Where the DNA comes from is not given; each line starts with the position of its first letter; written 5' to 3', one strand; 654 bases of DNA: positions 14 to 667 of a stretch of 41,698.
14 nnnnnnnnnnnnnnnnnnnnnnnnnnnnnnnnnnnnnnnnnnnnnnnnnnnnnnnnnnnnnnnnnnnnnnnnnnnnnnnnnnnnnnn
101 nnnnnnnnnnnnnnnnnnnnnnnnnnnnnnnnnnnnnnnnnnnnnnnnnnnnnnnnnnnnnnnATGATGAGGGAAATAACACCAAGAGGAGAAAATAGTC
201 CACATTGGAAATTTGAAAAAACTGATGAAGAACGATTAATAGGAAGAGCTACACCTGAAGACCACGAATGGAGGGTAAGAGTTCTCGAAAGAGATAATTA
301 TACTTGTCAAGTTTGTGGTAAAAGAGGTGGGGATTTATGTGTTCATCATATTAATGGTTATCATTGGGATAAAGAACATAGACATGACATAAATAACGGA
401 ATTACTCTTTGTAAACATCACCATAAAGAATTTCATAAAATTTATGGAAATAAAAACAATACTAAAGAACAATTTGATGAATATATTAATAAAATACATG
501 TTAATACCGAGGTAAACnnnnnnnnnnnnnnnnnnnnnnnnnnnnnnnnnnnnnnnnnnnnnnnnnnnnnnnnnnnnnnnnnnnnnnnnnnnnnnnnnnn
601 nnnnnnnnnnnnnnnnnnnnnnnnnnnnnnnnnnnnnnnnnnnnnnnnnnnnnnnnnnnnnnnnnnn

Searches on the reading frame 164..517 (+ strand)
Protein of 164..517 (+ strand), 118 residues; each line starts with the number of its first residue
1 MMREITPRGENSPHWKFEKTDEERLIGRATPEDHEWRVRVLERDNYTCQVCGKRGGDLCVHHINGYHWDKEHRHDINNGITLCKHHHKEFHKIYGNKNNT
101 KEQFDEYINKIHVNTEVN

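Call 49: search_protein_families(library=pfam, max_evalue=0.001, proteins=[window:164-517:+])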
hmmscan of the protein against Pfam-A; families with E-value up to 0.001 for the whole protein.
window:164-517:+ (118 aa): 2 families
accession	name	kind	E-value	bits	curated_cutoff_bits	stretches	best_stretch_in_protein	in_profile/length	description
PF13391.12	HNH_2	-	2.5e-06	27.7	21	1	48-92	1-60/66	HNH endonuclease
PF16784.11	HNHc_6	-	0.00014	22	26.6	1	44-106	124-188/204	Putative HNHc nuclease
